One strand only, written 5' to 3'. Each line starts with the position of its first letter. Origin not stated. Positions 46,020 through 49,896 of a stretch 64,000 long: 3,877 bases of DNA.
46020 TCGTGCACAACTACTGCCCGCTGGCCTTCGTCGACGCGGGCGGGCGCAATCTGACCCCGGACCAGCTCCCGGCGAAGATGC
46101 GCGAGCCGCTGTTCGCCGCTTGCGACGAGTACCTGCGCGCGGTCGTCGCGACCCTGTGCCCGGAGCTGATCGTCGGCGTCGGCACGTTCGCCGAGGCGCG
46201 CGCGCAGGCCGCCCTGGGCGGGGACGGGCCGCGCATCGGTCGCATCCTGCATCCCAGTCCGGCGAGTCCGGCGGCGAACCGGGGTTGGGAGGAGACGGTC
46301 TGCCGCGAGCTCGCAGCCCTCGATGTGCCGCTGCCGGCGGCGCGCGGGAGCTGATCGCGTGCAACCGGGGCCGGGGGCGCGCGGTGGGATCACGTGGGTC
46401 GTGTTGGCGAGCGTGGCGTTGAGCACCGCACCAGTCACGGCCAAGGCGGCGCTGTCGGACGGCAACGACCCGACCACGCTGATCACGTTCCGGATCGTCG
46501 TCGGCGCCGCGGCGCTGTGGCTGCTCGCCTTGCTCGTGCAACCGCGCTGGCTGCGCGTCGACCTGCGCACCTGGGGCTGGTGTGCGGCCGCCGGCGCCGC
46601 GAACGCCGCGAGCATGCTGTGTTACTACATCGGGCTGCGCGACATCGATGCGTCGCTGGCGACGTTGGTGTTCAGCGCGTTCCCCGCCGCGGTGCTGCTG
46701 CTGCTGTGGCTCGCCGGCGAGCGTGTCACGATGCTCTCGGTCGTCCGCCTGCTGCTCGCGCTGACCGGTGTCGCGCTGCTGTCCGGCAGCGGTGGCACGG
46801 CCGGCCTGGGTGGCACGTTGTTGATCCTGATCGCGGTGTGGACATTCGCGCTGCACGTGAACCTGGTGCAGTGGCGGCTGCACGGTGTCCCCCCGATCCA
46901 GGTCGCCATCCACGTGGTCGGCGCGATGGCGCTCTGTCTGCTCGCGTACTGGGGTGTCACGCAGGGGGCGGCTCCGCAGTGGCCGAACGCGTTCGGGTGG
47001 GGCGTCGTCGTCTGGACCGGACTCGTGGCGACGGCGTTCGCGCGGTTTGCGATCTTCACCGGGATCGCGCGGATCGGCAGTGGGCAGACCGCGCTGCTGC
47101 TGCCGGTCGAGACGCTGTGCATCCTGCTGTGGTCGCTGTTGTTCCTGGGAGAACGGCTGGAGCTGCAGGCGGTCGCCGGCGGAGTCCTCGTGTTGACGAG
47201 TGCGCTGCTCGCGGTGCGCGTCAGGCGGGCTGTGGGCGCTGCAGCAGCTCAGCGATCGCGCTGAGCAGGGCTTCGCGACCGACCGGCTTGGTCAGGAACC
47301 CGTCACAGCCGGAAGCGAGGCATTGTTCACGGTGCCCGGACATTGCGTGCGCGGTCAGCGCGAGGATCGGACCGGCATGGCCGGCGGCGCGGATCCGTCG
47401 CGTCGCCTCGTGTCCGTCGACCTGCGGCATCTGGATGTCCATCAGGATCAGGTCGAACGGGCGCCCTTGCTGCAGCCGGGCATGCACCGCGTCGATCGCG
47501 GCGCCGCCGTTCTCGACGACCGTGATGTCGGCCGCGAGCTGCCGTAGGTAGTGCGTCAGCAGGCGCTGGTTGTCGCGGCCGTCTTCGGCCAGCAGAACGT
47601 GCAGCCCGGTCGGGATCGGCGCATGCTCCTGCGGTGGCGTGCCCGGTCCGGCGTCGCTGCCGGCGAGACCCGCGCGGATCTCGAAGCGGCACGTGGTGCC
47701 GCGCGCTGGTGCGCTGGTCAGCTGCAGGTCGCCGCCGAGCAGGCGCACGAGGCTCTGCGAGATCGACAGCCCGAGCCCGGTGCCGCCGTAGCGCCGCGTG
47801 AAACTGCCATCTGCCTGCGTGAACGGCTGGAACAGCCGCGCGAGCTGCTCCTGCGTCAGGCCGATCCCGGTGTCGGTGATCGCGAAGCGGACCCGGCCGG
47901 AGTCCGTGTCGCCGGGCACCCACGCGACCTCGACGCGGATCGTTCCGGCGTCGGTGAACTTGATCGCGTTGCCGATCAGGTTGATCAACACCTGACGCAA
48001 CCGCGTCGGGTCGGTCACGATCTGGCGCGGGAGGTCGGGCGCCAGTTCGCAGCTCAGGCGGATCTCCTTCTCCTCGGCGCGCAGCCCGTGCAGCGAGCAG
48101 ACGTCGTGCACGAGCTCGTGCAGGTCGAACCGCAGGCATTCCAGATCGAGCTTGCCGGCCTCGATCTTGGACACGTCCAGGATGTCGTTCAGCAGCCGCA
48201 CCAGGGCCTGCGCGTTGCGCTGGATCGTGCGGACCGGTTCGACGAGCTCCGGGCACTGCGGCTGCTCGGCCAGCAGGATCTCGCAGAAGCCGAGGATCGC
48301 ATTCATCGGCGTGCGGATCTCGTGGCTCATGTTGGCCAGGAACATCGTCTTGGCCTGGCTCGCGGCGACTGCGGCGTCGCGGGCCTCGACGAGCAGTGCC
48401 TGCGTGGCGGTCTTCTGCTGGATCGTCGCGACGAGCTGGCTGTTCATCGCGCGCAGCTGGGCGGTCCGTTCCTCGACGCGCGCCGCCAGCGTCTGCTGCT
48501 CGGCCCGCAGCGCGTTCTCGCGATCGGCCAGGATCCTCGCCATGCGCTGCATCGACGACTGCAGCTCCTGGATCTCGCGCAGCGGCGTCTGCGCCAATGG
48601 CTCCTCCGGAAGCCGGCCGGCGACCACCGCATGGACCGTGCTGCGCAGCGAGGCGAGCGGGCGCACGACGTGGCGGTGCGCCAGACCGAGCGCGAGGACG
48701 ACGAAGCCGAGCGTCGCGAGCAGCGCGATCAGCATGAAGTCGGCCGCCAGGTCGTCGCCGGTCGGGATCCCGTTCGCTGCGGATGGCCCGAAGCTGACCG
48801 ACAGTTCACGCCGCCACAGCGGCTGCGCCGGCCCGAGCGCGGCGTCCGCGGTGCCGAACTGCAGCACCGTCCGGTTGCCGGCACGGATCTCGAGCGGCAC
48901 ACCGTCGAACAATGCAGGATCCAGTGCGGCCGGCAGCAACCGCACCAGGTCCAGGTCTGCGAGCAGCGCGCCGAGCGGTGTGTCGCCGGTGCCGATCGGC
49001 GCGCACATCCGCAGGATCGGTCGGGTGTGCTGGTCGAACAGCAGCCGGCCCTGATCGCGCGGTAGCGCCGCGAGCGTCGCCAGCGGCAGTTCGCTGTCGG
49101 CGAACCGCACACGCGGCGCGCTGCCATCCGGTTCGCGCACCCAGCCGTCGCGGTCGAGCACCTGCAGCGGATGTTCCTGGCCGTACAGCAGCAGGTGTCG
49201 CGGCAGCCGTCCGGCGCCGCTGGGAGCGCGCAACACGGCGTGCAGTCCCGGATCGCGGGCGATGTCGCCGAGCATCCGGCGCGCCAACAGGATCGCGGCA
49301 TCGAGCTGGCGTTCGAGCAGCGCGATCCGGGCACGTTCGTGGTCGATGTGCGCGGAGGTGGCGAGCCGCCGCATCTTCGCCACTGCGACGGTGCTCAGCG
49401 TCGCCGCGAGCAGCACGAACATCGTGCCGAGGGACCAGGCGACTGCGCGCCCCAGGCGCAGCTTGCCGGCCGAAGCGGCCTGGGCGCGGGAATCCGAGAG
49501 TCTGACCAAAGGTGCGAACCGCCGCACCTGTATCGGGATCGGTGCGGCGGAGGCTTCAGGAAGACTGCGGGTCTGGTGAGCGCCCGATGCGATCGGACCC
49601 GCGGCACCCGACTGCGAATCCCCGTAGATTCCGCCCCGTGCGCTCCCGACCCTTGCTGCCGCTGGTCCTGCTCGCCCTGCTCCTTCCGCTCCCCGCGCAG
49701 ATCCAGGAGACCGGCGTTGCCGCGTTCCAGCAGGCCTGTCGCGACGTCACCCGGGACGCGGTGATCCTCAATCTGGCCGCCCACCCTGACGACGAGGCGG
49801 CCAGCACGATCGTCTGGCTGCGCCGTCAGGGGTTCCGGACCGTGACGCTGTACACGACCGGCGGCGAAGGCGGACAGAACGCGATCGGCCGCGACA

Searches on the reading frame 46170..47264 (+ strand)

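Call 43: search_protein_families(library=pfam, proteins=[window:46170-47264:+], max_evalue=0.001)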
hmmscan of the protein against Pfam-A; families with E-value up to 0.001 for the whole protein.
window:46170-47264:+ (364 aa): 1 family
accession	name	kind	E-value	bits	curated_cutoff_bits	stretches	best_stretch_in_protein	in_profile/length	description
PF00892.27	EamA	-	1.4e-28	100.3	28.2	2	73-205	3-134/135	EamA-like transporter family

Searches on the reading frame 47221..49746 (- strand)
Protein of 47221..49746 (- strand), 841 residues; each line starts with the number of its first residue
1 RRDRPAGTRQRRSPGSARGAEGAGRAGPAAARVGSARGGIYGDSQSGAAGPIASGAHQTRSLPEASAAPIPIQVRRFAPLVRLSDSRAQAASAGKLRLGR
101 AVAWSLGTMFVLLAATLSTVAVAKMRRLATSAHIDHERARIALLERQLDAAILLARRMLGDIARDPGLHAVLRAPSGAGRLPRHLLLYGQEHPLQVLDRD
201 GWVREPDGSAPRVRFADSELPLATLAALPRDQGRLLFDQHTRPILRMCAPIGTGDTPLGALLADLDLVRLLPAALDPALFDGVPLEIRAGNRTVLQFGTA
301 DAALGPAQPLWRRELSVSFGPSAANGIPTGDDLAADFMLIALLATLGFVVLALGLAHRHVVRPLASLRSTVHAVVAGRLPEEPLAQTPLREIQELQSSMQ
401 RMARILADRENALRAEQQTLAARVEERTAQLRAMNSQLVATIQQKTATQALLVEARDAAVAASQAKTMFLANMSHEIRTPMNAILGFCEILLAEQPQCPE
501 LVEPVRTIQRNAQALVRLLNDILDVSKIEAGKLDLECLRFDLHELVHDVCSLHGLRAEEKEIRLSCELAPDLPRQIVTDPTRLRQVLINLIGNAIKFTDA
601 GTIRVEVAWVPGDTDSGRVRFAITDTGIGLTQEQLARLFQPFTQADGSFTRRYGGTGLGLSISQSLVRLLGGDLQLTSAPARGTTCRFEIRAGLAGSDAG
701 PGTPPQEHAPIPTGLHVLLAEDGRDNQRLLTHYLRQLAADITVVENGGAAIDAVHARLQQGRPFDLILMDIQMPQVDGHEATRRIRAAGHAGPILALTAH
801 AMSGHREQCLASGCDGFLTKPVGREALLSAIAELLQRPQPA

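Call 43: search_protein_families(library=pfam, proteins=[window:47221-49746:-], max_evalue=0.001)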
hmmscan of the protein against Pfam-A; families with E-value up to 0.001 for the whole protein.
window:47221-49746:- (841 aa): 4 families
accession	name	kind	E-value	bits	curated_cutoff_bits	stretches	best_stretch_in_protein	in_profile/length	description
PF02518.31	HATPase_c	-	3.4e-30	105.2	26.4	1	578-691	1-108/111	Histidine kinase-, DNA gyrase B-, and HSP90-like ATPase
PF00072.30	Response_reg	-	1.1e-23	83.9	30.2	1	717-831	1-110/111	Response regulator receiver domain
PF00512.31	HisKA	-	2e-20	73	26.9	1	465-531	1-66/66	His Kinase A (phospho-acceptor) domain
PF00672.30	HAMP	-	0.00078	20.2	25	0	357-404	3-49/53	HAMP domain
